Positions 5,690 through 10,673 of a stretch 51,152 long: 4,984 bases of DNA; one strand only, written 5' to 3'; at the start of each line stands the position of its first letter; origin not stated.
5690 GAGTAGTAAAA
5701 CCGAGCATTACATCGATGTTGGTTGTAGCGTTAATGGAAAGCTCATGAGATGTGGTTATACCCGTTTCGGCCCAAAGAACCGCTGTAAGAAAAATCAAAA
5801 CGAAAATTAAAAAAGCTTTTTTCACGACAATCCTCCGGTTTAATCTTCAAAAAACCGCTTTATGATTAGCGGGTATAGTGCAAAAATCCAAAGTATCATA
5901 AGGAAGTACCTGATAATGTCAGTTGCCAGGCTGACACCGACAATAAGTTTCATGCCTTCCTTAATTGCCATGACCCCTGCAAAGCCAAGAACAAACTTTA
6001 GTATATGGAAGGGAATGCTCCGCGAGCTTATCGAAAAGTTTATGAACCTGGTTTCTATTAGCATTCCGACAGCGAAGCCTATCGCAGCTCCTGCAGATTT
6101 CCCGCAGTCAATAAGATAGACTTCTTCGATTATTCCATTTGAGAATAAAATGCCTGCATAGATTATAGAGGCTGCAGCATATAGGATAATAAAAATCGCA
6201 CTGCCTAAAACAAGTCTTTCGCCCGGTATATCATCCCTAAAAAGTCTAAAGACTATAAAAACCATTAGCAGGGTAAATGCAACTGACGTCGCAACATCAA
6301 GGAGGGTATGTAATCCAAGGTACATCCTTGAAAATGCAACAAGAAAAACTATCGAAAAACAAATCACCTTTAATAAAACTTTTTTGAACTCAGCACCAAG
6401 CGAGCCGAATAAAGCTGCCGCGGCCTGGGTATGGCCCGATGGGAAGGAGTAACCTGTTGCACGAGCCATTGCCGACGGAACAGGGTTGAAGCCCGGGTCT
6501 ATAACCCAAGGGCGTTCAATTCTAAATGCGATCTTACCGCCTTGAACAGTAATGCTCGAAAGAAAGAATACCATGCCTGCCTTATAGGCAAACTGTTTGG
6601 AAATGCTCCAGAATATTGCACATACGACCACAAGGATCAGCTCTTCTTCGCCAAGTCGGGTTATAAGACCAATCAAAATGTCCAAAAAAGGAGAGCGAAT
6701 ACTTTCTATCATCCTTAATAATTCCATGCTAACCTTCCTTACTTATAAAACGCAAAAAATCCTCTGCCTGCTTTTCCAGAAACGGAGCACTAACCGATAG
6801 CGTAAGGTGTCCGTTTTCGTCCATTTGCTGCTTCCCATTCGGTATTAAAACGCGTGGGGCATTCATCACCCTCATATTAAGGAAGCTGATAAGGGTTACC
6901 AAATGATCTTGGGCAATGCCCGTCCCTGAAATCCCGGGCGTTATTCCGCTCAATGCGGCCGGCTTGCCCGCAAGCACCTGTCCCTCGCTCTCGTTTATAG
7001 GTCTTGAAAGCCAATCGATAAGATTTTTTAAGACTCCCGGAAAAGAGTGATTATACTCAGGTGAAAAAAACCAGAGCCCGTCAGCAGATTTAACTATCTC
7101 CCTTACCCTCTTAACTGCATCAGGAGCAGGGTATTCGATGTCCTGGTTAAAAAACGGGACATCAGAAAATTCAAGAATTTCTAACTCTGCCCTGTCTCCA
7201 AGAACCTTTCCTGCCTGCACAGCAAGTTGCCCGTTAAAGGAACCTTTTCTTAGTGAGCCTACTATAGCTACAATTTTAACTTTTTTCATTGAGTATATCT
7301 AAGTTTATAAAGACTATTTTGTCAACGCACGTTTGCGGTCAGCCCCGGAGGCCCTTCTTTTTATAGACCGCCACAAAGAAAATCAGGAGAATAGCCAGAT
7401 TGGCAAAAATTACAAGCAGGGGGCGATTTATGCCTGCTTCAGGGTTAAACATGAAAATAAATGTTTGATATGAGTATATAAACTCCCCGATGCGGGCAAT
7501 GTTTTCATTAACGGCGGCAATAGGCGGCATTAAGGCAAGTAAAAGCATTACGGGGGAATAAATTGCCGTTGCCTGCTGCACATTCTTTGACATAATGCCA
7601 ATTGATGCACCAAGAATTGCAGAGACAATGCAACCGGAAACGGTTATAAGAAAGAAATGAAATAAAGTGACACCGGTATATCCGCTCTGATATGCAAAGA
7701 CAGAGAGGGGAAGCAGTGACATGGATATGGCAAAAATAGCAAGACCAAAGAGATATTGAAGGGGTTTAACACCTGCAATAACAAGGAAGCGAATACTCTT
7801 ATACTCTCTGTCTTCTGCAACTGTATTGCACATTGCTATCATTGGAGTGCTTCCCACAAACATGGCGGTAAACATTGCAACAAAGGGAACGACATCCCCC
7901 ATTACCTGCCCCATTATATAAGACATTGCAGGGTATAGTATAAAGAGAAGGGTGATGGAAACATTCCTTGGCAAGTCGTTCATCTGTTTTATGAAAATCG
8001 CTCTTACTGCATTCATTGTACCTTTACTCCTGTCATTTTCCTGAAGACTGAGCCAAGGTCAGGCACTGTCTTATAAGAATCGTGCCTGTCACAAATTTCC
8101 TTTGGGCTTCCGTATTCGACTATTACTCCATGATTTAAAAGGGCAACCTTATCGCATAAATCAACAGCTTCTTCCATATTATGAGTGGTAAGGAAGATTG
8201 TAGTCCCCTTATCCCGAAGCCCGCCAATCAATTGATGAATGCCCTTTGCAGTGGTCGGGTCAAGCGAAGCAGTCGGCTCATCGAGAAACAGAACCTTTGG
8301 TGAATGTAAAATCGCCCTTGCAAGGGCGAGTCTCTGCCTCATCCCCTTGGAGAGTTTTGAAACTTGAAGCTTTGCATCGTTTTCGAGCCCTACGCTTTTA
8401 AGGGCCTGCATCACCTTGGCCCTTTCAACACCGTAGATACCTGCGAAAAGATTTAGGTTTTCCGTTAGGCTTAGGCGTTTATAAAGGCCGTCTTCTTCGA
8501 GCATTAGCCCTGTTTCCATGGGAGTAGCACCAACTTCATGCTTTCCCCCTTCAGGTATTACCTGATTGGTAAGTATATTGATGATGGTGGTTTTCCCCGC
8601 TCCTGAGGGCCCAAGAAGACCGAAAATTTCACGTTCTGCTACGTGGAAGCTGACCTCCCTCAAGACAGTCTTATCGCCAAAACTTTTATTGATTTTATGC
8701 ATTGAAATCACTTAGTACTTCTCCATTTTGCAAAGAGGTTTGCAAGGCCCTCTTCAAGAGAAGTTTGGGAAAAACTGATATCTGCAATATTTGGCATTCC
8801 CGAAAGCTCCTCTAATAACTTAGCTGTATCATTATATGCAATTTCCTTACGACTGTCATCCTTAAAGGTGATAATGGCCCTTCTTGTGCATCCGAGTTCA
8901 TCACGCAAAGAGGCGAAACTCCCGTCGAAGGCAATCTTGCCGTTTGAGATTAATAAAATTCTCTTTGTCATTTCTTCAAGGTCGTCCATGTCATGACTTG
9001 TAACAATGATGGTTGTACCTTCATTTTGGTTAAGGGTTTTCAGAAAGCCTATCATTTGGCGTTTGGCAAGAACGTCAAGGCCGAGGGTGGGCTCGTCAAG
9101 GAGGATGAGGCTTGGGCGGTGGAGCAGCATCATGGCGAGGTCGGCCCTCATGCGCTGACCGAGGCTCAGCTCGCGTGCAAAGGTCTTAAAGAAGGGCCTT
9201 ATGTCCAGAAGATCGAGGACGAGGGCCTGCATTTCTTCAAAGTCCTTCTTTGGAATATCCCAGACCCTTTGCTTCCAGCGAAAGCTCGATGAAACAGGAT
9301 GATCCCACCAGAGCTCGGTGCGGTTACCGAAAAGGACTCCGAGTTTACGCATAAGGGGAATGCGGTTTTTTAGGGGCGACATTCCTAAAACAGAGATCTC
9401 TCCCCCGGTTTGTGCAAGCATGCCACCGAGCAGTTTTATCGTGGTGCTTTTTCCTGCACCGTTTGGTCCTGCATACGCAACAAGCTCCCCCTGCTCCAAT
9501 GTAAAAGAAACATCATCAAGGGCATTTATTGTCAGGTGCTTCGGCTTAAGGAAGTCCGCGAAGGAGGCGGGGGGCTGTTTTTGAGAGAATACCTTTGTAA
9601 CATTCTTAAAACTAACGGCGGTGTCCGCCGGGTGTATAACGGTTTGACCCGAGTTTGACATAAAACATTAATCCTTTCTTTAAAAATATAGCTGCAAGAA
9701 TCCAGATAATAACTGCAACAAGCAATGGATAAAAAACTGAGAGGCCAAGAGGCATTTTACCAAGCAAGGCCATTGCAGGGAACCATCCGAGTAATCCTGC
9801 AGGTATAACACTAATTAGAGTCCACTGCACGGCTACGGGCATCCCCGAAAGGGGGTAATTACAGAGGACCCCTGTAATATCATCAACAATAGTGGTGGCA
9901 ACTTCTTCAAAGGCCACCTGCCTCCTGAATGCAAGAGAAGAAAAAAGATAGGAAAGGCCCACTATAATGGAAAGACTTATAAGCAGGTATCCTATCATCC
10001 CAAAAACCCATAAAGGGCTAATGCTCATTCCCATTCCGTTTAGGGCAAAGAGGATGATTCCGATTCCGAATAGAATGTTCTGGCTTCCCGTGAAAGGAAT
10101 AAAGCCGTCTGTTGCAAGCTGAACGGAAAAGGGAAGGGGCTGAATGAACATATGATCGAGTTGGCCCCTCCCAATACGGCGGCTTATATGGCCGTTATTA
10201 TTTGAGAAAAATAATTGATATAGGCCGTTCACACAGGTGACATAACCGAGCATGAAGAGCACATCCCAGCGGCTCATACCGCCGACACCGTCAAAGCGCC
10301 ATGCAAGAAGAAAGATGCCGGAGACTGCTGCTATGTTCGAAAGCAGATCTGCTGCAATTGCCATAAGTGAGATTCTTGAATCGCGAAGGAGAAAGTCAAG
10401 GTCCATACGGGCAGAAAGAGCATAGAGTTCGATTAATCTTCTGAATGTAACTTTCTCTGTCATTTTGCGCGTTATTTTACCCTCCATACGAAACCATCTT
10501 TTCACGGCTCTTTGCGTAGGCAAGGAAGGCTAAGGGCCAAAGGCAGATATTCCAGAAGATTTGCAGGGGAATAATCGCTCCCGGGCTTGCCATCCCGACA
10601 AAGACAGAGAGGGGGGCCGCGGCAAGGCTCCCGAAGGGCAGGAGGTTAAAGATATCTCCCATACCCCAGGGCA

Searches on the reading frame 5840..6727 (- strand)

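Call 53: search_protein_families(library=pfam, proteins=[window:5840-6727:-], max_evalue=0.00001)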
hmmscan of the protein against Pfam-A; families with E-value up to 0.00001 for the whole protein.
window:5840-6727:- (295 aa): 2 families
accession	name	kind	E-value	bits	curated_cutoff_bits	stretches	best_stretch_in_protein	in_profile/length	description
PF01569.27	PAP2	-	3.2e-16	59.7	27.2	1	51-165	6-127/130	PAP2 superfamily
PF14378.12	PAP2_3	-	3.2e-06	27.5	27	1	77-156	109-188/190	PAP2 superfamily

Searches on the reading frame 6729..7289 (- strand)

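Call 53: search_protein_families(library=pfam, proteins=[window:6729-7289:-], max_evalue=0.00001)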
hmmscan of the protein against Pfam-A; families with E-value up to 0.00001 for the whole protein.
window:6729-7289:- (186 aa): 2 families
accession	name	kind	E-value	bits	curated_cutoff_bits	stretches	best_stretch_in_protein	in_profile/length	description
PF03358.20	FMN_red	-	3.4e-38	131.1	24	1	4-153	1-151/152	NADPH-dependent FMN reductase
PF02525.22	Flavodoxin_2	-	1.6e-07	31.7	27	1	5-120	2-137/198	Flavodoxin-like fold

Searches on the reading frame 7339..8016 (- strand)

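Call 53: search_protein_families(library=pfam, proteins=[window:7339-8016:-], max_evalue=0.00001)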
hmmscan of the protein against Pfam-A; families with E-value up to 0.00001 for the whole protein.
window:7339-8016:- (225 aa): 1 family
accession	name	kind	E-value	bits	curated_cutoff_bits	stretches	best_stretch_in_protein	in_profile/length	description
PF12698.13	ABC2_membrane_3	-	7.5e-07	29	31.6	1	37-216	163-340/347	ABC-2 family transporter protein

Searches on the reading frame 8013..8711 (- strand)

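Call 54: search_protein_families(library=pfam, proteins=[window:8013-8711:-], max_evalue=0.00001)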
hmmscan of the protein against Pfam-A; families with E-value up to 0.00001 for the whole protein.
window:8013-8711:- (232 aa): 2 families
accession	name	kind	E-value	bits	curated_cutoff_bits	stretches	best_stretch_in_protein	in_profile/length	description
PF00005.33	ABC_tran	-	9.4e-27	94.7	25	1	17-148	1-137/137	ABC transporter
PF13304.12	AAA_21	-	2.1e-14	54.7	27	1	104-181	222-302/304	AAA domain, putative AbiEii toxin, Type IV TA system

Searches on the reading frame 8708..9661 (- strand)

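Call 54: search_protein_families(library=pfam, proteins=[window:8708-9661:-], max_evalue=0.00001)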
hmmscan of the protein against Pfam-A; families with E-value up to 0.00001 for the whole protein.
window:8708-9661:- (317 aa): 2 families
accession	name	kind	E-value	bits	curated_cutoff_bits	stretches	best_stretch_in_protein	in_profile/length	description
PF00005.33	ABC_tran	-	3.8e-23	83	25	1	48-192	1-136/137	ABC transporter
PF13304.12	AAA_21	-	3.4e-11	44.2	27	1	162-224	235-299/304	AAA domain, putative AbiEii toxin, Type IV TA system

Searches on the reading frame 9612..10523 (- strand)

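Call 54: search_protein_families(library=pfam, proteins=[window:9612-10523:-], max_evalue=0.00001)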
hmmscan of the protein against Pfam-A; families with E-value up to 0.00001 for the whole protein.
window:9612-10523:- (303 aa): 1 family
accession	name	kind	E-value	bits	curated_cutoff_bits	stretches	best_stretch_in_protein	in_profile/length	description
PF06182.17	ABC2_membrane_6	-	2.2e-31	109.9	22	1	67-290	8-227/229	ABC-2 family transporter protein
